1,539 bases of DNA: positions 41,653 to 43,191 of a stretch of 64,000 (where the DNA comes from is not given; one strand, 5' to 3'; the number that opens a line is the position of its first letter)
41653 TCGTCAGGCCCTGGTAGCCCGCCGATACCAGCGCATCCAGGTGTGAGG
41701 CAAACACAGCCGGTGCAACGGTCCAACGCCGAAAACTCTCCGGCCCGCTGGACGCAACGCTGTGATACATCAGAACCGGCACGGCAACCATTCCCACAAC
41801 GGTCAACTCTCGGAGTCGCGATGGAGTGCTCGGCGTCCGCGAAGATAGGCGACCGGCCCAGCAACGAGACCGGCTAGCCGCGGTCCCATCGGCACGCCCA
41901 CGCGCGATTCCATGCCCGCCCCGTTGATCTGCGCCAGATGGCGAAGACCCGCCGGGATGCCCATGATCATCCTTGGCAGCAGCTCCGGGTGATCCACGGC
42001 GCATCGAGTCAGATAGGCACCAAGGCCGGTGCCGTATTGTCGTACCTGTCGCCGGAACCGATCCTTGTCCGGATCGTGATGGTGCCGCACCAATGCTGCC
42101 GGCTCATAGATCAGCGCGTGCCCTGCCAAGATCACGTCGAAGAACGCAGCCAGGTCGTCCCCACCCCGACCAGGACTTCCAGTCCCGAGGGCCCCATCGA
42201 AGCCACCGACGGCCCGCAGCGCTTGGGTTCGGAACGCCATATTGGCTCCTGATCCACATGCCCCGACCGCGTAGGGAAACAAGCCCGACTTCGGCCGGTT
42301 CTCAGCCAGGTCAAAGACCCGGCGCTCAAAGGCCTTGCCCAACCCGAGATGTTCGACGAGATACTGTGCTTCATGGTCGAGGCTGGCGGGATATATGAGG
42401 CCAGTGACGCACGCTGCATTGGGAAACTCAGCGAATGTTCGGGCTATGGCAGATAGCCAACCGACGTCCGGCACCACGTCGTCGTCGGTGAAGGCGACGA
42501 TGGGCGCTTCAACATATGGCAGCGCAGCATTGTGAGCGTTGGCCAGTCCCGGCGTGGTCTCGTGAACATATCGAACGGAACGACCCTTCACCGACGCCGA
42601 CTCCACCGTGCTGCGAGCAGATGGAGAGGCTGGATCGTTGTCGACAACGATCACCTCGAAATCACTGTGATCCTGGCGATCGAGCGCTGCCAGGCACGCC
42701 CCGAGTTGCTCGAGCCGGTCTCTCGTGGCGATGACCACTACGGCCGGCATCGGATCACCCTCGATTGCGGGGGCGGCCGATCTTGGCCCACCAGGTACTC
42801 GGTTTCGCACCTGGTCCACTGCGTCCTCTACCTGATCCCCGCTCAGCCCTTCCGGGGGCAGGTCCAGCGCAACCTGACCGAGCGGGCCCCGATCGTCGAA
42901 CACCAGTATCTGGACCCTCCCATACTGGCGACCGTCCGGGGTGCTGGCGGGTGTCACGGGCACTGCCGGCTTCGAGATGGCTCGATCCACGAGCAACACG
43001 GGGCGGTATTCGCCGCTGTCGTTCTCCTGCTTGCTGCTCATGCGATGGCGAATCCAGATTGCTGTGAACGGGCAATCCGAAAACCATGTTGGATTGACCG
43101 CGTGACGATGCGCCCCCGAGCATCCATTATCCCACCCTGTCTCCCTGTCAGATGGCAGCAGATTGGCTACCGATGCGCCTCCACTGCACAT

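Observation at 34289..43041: Nine-gene same-strand cell-envelope polysaccharide operon containing a flippase-kinase fusion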

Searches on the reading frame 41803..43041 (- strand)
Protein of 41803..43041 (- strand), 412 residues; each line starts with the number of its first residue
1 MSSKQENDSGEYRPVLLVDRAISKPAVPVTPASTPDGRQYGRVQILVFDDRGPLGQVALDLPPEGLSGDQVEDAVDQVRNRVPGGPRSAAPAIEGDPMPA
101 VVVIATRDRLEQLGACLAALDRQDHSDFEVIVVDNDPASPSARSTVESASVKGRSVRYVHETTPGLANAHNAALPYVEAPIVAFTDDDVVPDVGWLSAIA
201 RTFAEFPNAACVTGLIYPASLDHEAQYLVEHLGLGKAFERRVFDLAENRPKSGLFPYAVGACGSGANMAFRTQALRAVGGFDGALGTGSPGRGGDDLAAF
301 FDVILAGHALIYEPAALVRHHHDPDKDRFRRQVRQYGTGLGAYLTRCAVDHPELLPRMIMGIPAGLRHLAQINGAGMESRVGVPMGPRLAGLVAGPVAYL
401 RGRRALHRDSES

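Call 4: search_protein_families(library=pfam, proteins=[window:41803-43041:-], max_evalue=0.01)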
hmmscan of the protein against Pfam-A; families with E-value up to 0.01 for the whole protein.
window:41803-43041:- (412 aa): 5 families
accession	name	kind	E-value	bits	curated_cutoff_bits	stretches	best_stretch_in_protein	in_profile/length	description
PF00535.33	Glycos_transf_2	-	3e-17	63.5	23.3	1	102-262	2-156/168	Glycosyl transferase family 2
PF13641.12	Glyco_tranf_2_3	-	7.8e-16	59.2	27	1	101-332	4-223/230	Glycosyltransferase like family 2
PF13506.12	Glyco_transf_21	-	9.7e-07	28.8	21.7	1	168-282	20-121/174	Glycosyl transferase family 21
PF13632.12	Glyco_trans_2_3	-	1.4e-06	28.7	27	1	181-340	1-143/198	Glycosyl transferase family group 2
PF10111.15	Glyco_tranf_2_2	-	0.00058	19.9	27.3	1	126-289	28-190/276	Glycosyltransferase like family 2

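Call 5: search_protein_families(library=ncbifam, proteins=[window:41803-43041:-], max_evalue=0.01)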
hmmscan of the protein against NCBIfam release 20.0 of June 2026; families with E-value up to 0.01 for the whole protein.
window:41803-43041:- (412 aa): 12 families
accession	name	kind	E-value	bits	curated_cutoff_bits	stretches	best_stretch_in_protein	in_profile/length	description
TIGR03965.1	mycofact_glyco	equivalog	7.4e-31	107.5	280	1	98-383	74-339/467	mycofactocin biosynthesis glycosyltransferase MftF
NF041875.1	EPS_EpsD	equivalog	3.3e-21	76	370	1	102-337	3-224/325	exopolysaccharide biosynthesis glycosyltransferase EpsD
NF038302.1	EPS_HpsE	equivalog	1.2e-12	47.4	300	1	102-347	5-250/307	hormogonium polysaccharide biosynthesis glycosyltransferase HpsE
NF038299.1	EPS_HpsN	equivalog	1.5e-11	43.8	425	1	101-232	4-137/317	hormogonium polysaccharide biosynthesis glycosyltransferase HpsN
NF041394.1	GtaseAglG_Halo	equivalog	4.1e-11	42.7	440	1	101-320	6-215/304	glucosyl-dolichyl phosphate glucuronosyltransferase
TIGR04440.1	glyco_TIGR04440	domain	9.4e-08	32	70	1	101-227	3-130/215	TIGR00180 family glycosyltransferase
NF007482.0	PRK10073.1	equivalog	8.9e-06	24.9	423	1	102-189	10-97/334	glycosyltransferase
NF050050.1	ProtGlycPglI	equivalog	1e-05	25.1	500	1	102-188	6-93/306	GalNAc(5)-diNAcBac-PP-undecaprenol beta-1,3-glucosyltransferase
TIGR03937.1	PgaC_IcaA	equivalog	1.1e-05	24.6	422.3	1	102-214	49-161/407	poly-beta-1,6-N-acetyl-D-glucosamine synthase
NF050113.1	gal_furan_GlfT1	equivalog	0.00017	21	330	1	101-189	2-90/290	galactofuranosyltransferase GlfT1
TIGR04283.1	glyco_like_mftF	equivalog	0.0015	18.2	182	1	102-205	3-100/221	TIGR04283 family arsenosugar biosynthesis glycosyltransferase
NF047683.1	TeichurnBiosyTuaG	equivalog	0.0016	18.1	400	1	110-188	18-96/252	teichuronic acid biosynthesis protein TuaG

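Call 47: search_solved_structures(query=window:41803-43041:-, max_evalue=0.01)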
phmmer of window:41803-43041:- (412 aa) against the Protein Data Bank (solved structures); distinct sequences matched with E-value up to 0.01: 8.
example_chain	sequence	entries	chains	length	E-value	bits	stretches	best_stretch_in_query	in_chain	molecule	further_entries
5hea_A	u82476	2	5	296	7.4e-06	28.5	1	110-203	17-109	Putative glycosyltransferase (GalT1)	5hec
3bcv_A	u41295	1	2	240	0.00021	23.7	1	99-214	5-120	Putative glycosyltransferase protein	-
3l7m_A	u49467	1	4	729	0.0015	20.9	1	103-188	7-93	Teichoic acid biosynthesis protein F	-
3l7j_A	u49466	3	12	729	0.0015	20.9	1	103-188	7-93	Teichoic acid biosynthesis protein F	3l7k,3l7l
3l7i_A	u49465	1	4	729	0.0015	20.9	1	103-188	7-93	Teichoic acid biosynthesis protein F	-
9jma_A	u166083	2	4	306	0.0016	20.8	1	101-191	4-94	GalNAc(5)-diNAcBac-PP-undecaprenol beta-1,3-glucosyltransferase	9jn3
2z87_A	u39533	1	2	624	0.009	18.3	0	102-213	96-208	Chondroitin synthase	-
2z86_A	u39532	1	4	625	0.009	18.3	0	102-213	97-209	Chondroitin synthase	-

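Call 54: list_cluster_members(proteins=[P0001, P0002, P0121, window:41803-43041:-, window:39059-39955:-, window:43252-43689:-])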
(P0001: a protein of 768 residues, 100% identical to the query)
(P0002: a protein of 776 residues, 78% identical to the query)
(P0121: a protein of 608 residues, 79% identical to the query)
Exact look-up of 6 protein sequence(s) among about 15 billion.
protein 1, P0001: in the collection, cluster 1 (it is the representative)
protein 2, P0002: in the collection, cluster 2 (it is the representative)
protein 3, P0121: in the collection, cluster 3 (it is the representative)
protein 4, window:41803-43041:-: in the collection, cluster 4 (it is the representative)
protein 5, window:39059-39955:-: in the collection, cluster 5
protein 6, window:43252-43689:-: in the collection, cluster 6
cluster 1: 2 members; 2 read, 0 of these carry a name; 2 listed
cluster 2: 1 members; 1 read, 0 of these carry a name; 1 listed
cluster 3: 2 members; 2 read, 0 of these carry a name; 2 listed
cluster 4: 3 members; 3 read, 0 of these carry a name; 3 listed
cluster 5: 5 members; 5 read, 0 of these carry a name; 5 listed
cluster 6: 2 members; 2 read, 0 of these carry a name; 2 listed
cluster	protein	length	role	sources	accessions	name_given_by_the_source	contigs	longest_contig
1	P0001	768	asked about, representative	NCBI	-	-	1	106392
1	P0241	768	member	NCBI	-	-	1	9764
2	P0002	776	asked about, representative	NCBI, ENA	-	-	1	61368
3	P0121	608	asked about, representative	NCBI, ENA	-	-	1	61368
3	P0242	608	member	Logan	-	-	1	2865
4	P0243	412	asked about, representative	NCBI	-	-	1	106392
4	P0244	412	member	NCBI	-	-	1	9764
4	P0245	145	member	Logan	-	-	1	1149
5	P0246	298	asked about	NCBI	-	-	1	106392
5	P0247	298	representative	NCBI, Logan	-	-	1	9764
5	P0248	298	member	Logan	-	-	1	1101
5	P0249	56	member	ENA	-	-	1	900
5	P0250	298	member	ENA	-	-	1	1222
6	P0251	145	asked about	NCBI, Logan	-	-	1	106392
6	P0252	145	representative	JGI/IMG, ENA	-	-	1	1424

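Call 73: find_homologous_proteins(query=window:41803-43041:-)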
Query window:41803-43041:- (412 aa): 2685 proteins with E <= 0.001 among 8000 candidates; the best 120 are listed.
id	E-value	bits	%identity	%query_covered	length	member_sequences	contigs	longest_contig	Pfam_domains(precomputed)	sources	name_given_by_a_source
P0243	1.3e-272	922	100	100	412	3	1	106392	PF13632.13,PF13641.13,PF00535.33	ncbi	-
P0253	3.3e-191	654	71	100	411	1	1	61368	PF13641.13,PF00535.33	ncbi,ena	-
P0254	5.3e-137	475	57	96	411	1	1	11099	PF13641.13,PF00535.33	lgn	-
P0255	9.7e-137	474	56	97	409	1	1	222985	PF13641.13,PF00535.33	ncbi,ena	-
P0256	3.9e-135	469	56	96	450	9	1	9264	PF13641.13,PF00535.33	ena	-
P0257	3.6e-133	463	38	98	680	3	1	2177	PF13632.13,PF10111.15,PF13506.14,PF13641.13,PF00535.33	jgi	jgi:GT2 family glycosyltransferase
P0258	6.1e-97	343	39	90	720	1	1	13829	PF13632.13,PF10111.15,PF13641.13,PF00535.33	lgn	-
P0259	6.5e-94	333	46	95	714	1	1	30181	PF13632.13,PF13641.13,PF00535.33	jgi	jgi:GT2 family glycosyltransferase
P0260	3.4e-93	331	44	97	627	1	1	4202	PF13632.13,PF13506.14,PF13641.13,PF00535.33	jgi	jgi:GT2 family glycosyltransferase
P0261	1.4e-91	326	47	87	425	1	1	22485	PF13506.14,PF13641.13,PF00535.33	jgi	jgi:GT2 family glycosyltransferase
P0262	3.1e-91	325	43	95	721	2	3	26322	PF13632.13,PF10111.15,PF13506.14,PF13641.13,PF00535.33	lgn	-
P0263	3.2e-91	325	46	95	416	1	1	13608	PF13506.14,PF13641.13,PF00535.33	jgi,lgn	jgi:glycosyltransferase involved in cell wall biosynthesis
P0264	3.1e-90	321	47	92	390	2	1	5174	PF13632.13,PF13506.14,PF13641.13,PF00535.33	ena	-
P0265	5.1e-90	321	44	97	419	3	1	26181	PF13641.13,PF00535.33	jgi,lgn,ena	-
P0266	1.6e-89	319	46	91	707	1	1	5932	PF13632.13,PF13506.14,PF13641.13,PF00535.33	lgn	-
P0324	2.6e-83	298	42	98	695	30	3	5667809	PF13632.13,PF13506.14,PF13641.13,PF01522.27,PF00535.33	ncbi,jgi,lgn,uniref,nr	ncbi:polysaccharide deacetylase family protein [Aminobacter sp. SR38]|jgi:GT2 family glycosyltransfe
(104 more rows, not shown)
